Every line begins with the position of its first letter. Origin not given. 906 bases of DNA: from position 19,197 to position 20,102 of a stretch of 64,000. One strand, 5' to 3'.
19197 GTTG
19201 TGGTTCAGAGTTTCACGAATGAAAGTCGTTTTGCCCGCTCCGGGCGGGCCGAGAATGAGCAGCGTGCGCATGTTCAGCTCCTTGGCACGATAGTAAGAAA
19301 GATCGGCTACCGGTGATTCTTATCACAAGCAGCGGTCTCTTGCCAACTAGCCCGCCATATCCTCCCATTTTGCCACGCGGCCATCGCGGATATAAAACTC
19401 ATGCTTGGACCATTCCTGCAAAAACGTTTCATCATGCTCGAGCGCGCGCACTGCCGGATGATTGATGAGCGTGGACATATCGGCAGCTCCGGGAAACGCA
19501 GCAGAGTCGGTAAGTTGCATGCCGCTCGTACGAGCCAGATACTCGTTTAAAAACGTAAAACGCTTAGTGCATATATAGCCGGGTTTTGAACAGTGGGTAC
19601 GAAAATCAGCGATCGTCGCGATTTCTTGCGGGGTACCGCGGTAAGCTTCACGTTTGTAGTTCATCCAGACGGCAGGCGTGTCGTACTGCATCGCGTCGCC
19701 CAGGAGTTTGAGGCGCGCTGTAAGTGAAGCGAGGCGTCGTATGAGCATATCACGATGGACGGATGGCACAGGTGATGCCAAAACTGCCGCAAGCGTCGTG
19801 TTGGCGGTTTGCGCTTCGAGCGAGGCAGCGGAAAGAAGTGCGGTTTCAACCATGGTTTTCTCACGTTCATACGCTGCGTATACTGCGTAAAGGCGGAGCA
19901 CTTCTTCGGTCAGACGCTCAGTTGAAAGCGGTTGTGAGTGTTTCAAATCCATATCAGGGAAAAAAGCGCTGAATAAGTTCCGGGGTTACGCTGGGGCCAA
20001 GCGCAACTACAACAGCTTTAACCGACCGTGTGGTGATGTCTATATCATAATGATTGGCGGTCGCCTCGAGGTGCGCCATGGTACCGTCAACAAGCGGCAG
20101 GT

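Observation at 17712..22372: Candidate metallophore / metal-limitation operon: His-rich transporter, nicotianamine-synthase-like enzyme, two COG0523 GTPases and an unknown protein under a palindromic operator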

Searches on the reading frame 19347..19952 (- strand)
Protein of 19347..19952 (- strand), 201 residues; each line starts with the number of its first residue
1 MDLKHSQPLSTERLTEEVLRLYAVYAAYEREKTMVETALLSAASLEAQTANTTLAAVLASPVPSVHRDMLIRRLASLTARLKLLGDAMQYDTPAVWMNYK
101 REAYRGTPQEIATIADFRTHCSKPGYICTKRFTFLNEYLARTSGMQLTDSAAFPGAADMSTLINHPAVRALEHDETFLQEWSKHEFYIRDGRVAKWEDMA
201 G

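Call 3: search_protein_families(library=pfam, proteins=[window:19347-19952:-], max_evalue=1)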
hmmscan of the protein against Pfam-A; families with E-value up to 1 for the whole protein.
window:19347-19952:- (201 aa): 0 families

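Call 4: search_protein_families(library=ncbifam, proteins=[window:19347-19952:-], max_evalue=1)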
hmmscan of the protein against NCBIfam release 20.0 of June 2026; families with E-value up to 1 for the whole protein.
window:19347-19952:- (201 aa): 1 family
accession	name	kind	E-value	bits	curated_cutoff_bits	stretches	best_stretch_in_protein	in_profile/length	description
NF041774.1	tung_ATPbind_TupC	equivalog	0.16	10.9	400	1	173-197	187-211/319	tungstate ABC transporter ATP-binding protein TupC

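Call 13: find_homologous_proteins(query=window:19347-19952:-, max_evalue=10)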
Query window:19347-19952:- (201 aa): 61 proteins with E <= 10 among 680 candidates.
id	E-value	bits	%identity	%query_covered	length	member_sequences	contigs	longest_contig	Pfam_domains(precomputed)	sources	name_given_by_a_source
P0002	1.5e-128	444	100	100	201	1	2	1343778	-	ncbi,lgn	-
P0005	5.3e-40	155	41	95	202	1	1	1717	-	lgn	-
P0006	9.5e-40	154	41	95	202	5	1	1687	-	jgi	jgi:hypothetical protein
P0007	6.9e-34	135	38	94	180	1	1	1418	-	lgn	-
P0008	6.0e-33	132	50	61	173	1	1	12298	-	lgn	-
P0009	5.7e-31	126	39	79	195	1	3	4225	-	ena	-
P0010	6.4e-31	126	50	60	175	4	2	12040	-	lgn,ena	-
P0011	7.6e-31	125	49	61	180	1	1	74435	-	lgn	-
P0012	7.6e-31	125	41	93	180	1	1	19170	-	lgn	-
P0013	7.7e-31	125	35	97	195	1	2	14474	-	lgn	-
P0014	5.1e-30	123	38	95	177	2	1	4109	-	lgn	-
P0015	8.8e-30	122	45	62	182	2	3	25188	-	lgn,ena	-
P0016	1.2e-29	121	38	92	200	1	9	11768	-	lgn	-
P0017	1.3e-29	121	50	57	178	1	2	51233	-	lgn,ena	-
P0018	1.3e-29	121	48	64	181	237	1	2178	-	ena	-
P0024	4.1e-29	120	50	59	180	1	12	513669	-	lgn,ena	-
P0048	6.6e-27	113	46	62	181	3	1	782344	-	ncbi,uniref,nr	ncbi:hypothetical protein [Candidatus Nanosynbacter featherlites]|uniref:Uncharacterized protein n=1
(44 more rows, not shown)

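Call 14: find_encoding_contigs(protein=P0048, flank=8000, max_places=3)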
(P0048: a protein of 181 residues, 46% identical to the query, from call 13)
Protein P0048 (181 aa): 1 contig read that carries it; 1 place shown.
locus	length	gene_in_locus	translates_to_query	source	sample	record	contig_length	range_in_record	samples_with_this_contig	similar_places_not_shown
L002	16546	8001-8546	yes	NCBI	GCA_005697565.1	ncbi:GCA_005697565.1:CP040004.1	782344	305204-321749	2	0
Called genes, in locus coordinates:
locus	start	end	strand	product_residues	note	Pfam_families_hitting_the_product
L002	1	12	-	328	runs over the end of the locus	PF01368:DHH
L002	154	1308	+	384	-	PF00801:PKD, PF18911:PKD_4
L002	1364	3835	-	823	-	PF01751:Toprim, PF01131:Topoisom_bac, PF13368:Toprim_C_rpt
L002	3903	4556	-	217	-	PF01066:CDP-OH_P_transf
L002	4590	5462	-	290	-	PF02481:DNA_processg_A, PF18306:LDcluster4 (faint), PF17782:WHD_DprA (weak)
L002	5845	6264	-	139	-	PF01475:FUR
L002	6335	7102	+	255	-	PF03059:NAS, PF08242:Methyltransf_12 (weak)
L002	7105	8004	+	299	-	PF02492:cobW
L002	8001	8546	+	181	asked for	-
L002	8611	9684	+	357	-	PF03741:TerC, PF04332:DUF475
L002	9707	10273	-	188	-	PF01195:Pept_tRNA_hydro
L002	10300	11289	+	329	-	PF02492:cobW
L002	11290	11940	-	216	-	-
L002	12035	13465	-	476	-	PF00009:GTP_EFTU (weak), PF00071:Ras (faint), PF01926:MMR_HSR1, PF02421:FeoB_N, PF08477:Roc (weak), PF01926:MMR_HSR1, PF02421:FeoB_N, PF14714:KH_dom-like, +4 more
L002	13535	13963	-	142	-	-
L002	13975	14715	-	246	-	PF01479:S4, PF00849:PseudoU_synth_2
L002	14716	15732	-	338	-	PF00072:Response_reg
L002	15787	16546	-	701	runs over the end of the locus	PF00989:PAS (weak), PF08448:PAS_4, PF13426:PAS_9 (weak), PF00512:HisKA, PF02518:HATPase_c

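Call 15: find_encoding_contigs(protein=P0024, flank=8000, max_places=3)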
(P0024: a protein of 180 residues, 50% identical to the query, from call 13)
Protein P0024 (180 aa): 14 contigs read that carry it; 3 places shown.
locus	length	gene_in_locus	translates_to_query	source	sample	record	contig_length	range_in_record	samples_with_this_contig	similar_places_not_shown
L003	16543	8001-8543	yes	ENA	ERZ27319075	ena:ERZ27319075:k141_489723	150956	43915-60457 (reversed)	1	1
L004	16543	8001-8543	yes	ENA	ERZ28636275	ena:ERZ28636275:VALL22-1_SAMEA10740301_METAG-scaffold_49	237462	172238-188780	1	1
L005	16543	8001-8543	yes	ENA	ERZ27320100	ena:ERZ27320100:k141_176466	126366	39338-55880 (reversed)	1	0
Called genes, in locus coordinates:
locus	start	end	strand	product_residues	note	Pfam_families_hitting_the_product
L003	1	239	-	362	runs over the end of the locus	PF01368:DHH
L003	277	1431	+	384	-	PF00801:PKD, PF18911:PKD_4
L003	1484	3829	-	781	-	PF01751:Toprim, PF01131:Topoisom_bac, PF13368:Toprim_C_rpt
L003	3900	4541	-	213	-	PF01066:CDP-OH_P_transf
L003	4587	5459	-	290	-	PF02481:DNA_processg_A, PF18306:LDcluster4 (faint), PF17782:WHD_DprA (weak)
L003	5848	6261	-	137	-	PF01475:FUR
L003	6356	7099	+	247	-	PF03059:NAS, PF08241:Methyltransf_11 (weak)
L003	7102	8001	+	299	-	PF02492:cobW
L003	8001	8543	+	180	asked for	-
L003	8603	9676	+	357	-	PF03741:TerC, PF04332:DUF475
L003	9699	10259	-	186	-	PF01195:Pept_tRNA_hydro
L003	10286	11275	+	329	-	PF02492:cobW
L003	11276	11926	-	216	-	-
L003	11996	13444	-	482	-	PF00009:GTP_EFTU, PF00071:Ras (faint), PF01926:MMR_HSR1, PF02421:FeoB_N, PF09439:SRPRB (weak), PF01926:MMR_HSR1, PF02421:FeoB_N, PF14714:KH_dom-like, +4 more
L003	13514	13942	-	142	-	-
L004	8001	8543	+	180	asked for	-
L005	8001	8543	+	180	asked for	-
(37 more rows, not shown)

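Call 16: find_encoding_contigs(protein=P0013, flank=8000, max_places=3)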
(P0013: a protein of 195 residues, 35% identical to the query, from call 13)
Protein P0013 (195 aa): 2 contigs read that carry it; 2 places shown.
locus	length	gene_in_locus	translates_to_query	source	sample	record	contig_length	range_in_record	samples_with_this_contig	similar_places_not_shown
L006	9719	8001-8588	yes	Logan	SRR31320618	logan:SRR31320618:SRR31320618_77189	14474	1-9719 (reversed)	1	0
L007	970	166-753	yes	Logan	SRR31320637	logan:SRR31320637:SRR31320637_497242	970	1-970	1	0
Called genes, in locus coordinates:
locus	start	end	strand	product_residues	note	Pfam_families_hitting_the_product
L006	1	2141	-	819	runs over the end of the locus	PF13298:LigD_N, PF01068:DNA_ligase_A_M, PF04679:DNA_ligase_A_C, PF21686:LigD_Prim-Pol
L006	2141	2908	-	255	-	PF02735:Ku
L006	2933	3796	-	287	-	PF13313:DUF4082, PF18911:PKD_4 (weak), PF22352:K319L-like_PKD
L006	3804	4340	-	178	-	-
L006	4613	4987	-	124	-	-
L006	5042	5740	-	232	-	-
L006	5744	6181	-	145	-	PF01475:FUR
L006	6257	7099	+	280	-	PF03059:NAS, PF13649:Methyltransf_25 (faint)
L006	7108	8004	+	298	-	PF02492:cobW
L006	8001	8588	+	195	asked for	-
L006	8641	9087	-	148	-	PF22381:Staph_reg_Sar_Rot (weak), PF22166:WHD_ArnR1 (weak), PF13463:HTH_27 (weak), PF01047:MarR (weak), PF12802:MarR_2 (weak)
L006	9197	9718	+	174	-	?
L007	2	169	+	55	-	?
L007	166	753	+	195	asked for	-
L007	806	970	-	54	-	?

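Call 33: find_related_loci(query=A1, collection=genome_contigs, flank=8000)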
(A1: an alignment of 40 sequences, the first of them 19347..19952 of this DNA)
Query A1 (201 aa) in genome_contigs; peptide patterns used: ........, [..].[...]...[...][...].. (x = any residue, [..] = any of these).
96 stretches matched a pattern; 82 encode a relative of the query (tblastn E <= 1e-3); the best 80 are kept; 80 distinct loci.
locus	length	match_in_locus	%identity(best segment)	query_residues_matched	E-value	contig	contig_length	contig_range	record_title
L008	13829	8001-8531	40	25-198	1e-39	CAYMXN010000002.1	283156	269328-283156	MAG TPA_asm: uncultured Candidatus Saccharibacteria bacterium isolate SRP292972_co3_20 genome assembly, contig: NODE_53_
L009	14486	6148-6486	51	84-198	5e-36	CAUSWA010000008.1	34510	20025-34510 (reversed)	MAG TPA_asm: uncultured Candidatus Saccharibacteria bacterium isolate SRR15839769_bin.31_MetaWRAP_v1.3_MAG genome assemb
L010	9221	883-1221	51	84-198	4e-36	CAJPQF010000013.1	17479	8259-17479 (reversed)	Candidatus Saccharibacteria bacterium isolate SRR9217428-mag-bin.11 genome assembly, contig: SRR9217428-mag-bin.11_970,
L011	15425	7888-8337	42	42-198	1e-35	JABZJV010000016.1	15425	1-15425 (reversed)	MAG: Candidatus Nanosynbacter sp. isolate JCVI_32_bin.12 NODE_1927_length_15425_cov_238.349837, whole genome shotgun seq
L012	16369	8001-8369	49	74-198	1e-35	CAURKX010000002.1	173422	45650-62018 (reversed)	MAG TPA_asm: uncultured Candidatus Saccharibacteria bacterium isolate ERR9968884_bin.6_MetaWRAP_v1.3_MAG genome assembly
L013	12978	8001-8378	48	74-201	2e-35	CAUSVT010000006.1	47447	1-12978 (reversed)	MAG TPA_asm: uncultured Candidatus Saccharibacteria bacterium isolate SRR15001311_bin.7_MetaWRAP_v1.3_MAG genome assembl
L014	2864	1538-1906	48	74-198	3e-35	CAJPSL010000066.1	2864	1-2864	Candidatus Saccharibacteria bacterium isolate SRR9217463-mag-bin.4 genome assembly, contig: SRR9217463-mag-bin.4_3919, w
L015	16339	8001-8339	51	84-198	2e-35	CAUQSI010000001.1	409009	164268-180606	MAG TPA_asm: uncultured Candidatus Saccharibacteria bacterium isolate ERR9968788_bin.6_MetaWRAP_v1.3_MAG genome assembly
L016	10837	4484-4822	50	84-198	6e-35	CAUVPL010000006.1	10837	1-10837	MAG TPA_asm: uncultured Candidatus Saccharibacteria bacterium isolate ERR10083881_bin.6_MetaWRAP_v1.3_MAG genome assembl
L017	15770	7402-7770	48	74-198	5e-35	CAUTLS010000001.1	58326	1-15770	MAG TPA_asm: uncultured Candidatus Saccharibacteria bacterium isolate DRR247342_bin.3_MetaWRAP_v1.3_MAG genome assembly,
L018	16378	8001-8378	47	74-201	9e-35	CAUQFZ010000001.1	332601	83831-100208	MAG TPA_asm: uncultured Candidatus Saccharibacteria bacterium isolate ERR9968811_bin.21_MetaWRAP_v1.3_MAG genome assembl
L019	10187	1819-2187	48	74-198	6e-35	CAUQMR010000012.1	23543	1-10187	MAG TPA_asm: uncultured Candidatus Saccharibacteria bacterium isolate ERR9969112_bin.20_MetaWRAP_v1.3_MAG genome assembl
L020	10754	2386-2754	48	74-198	6e-35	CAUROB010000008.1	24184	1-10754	MAG TPA_asm: uncultured Candidatus Saccharibacteria bacterium isolate ERR9968880_bin.22_MetaWRAP_v1.3_MAG genome assembl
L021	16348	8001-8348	48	84-201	1e-34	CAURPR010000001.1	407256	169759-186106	MAG TPA_asm: uncultured Candidatus Saccharibacteria bacterium isolate ERR9969132_bin.37_MetaWRAP_v1.3_MAG genome assembl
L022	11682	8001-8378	47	74-201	6e-35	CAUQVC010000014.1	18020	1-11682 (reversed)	MAG TPA_asm: uncultured Candidatus Saccharibacteria bacterium isolate ERR9968900_bin.16_MetaWRAP_v1.3_MAG genome assembl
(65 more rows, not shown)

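Call 38: predict_structure(alignment_id=A1)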
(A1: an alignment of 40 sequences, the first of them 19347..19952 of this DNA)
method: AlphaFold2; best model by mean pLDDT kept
length: 201 residues; sequences in the alignment: 40
mean_pLDDT: 90.7   pTM: 0.81
mean pLDDT of the five models: 90.7, 90.6, 88.7, 88.6, 87.9
residues with pLDDT >= 90: 160; 70-90: 19; 50-70: 14; < 50: 8
segments of 3 or more residues with pLDDT < 50: 1-3, 197-201
pLDDT, mean of each block of 10 residues (from residue 1): 66 95 97 98 97 96 95 97 89 95 97 98 90 96 97 97 97 94 73 55 42
secondary structure, 60 per line:
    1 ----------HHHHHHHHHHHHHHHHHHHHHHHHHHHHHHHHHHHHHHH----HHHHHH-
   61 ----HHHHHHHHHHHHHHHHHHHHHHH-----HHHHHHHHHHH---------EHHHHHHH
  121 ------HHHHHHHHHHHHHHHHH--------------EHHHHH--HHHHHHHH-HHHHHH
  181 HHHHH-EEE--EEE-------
elements in order: H11-49 H54-59 H65-87 H93-103 H114-120 H127-143 H159-163 H166-173 H175-185 E187-189 E192-194

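Call 60: fold_search(model_id=the predicted structure, library=pdb)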
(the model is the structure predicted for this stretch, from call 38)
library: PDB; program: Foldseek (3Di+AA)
matches with E <= 10: 262; with E <= 0.001: 0
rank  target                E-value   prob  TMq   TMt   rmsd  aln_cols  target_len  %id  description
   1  9s9j                  4.3e-01  0.41  0.27  0.31  14.5       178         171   13  S. islandicus CdvB (closed) (released 2026-01-28)
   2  9lgo_G                7.9e-01  0.12  0.24  0.24  14.1       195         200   11  Cryo-EM structure of the SPATA5-SPATA5L1-CINP-C1orf109 complex (released 2025-04-23)
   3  6z0c_D                8.4e-01  0.13  0.21  0.22  21.7       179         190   14  Structure of in silico modelled artificial Maquette-3 protein (released 2021-03-17)
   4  21kl_B                9.4e-01  0.23  0.31  0.27  13.3       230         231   11  Cryo-EM structure of TasH-pre-tigRNA-dsDNA complex (released 2026-03-11)
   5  6z0c_B                9.4e-01  0.09  0.20  0.21  20.9       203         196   11  Structure of in silico modelled artificial Maquette-3 protein (released 2021-03-17)
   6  9w04_A                1.0e+00  0.20  0.30  0.21  13.5       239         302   10  Cryo-EM structure of TasH-tigRNA-dsDNA complex (released 2026-03-11)
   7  9w03_A                1.5e+00  0.18  0.31  0.26  13.3       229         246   10  Cryo-EM structure of TasH-tigRNA complex (released 2026-03-11)
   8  3blq_B                1.7e+00  0.04  0.17  0.15  16.1       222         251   12  Crystal Structure of Human CDK9/cyclinT1 in Complex with ATP (released 2008-07-01)
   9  7jh6_A                2.0e+00  0.08  0.21  0.24  23.6       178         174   11  De novo designed two-domain di-Zn(II) and porphyrin-binding protein (released 2020-12-09)
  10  9gwj_A                2.0e+00  0.08  0.23  0.23  14.0       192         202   11  Crystal structure of CINP-c1orf109 complex (released 2025-10-08)
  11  9cpc_3G               2.1e+00  0.23  0.19  0.27  10.1        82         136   20  Atomic model of porcine brain ventricles cilia doublet microtubule (48-nm periodicity) (released 2024-10-23)
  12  6jx6_A                2.1e+00  0.08  0.19  0.24  15.9       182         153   13  Tetrameric form of Smac (released 2019-12-04)
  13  6pyu_B                2.1e+00  0.04  0.15  0.18  20.9       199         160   13  Human PI3Kdelta in complex with Compound 4-2 ((3S)-1'-(cyclopropanecarbonyl)-5-(quinoxalin-6-yl)spiro[indole-3,2'-pyrr (released 2019-08-28)
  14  8rhn_B                2.3e+00  0.09  0.27  0.27  20.8       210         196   13  Structure of the 55LCC ATPase complex (released 2024-03-27)
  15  4imy_F                2.3e+00  0.06  0.17  0.14  13.6       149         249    9  The AFF4 scaffold binds human P-TEFb adjacent to HIV Tat (released 2013-03-13)
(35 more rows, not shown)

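Call 73: search_solved_structures(query=L008:8455-9024:+, max_evalue=0.01, show_alignments=2)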
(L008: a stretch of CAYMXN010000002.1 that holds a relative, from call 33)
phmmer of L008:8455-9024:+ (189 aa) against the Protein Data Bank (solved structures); distinct sequences matched with E-value up to 0.01: 22.
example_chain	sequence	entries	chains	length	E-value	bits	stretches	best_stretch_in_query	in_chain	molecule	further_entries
5nbc_A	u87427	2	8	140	2.5e-14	57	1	58-186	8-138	Ferric uptake regulation protein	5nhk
2o03_A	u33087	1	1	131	1.1e-12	51.6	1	60-185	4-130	probable Zinc uptake regulation protein FurB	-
2w57_A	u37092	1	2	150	3.2e-12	50.1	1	56-183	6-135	FERRIC UPTAKE REGULATION PROTEIN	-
8j6w_A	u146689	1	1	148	1.3e-11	48.2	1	57-182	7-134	Ferric uptake regulation protein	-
1mzb_A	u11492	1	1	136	2.8e-10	43.8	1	57-175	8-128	ferric uptake regulation protein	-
6h1c_A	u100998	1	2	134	4.7e-10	43.1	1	57-172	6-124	Ferric uptake regulation protein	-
2fe3_A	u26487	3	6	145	1.4e-09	41.5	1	52-186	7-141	Peroxide operon regulator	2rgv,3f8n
4ets_A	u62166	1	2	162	2.4e-09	40.8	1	42-185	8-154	Ferric uptake regulation protein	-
6d57_A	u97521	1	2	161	3.2e-09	40.3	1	42-185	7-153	Ferric uptake regulation protein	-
3mwm_A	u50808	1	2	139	9.6e-09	38.8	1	64-187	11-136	Putative metal uptake regulation protein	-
7vo0_G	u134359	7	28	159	2e-08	37.8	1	63-187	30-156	Putative metal uptake regulation protein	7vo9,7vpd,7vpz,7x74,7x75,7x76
4i7h_A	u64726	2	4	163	3.8e-08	36.8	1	53-185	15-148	peroxide stress sensing regulator | Peroxide stress regulator PerR, FUR family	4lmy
3eyy_A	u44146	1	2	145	8e-08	35.8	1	58-185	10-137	Putative iron uptake regulatory protein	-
7ne9_AAA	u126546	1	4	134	5.1e-07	33.2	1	96-185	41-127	Ferric uptake regulator family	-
2xig_A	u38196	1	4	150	8e-07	32.5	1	62-186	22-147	FERRIC UPTAKE REGULATION PROTEIN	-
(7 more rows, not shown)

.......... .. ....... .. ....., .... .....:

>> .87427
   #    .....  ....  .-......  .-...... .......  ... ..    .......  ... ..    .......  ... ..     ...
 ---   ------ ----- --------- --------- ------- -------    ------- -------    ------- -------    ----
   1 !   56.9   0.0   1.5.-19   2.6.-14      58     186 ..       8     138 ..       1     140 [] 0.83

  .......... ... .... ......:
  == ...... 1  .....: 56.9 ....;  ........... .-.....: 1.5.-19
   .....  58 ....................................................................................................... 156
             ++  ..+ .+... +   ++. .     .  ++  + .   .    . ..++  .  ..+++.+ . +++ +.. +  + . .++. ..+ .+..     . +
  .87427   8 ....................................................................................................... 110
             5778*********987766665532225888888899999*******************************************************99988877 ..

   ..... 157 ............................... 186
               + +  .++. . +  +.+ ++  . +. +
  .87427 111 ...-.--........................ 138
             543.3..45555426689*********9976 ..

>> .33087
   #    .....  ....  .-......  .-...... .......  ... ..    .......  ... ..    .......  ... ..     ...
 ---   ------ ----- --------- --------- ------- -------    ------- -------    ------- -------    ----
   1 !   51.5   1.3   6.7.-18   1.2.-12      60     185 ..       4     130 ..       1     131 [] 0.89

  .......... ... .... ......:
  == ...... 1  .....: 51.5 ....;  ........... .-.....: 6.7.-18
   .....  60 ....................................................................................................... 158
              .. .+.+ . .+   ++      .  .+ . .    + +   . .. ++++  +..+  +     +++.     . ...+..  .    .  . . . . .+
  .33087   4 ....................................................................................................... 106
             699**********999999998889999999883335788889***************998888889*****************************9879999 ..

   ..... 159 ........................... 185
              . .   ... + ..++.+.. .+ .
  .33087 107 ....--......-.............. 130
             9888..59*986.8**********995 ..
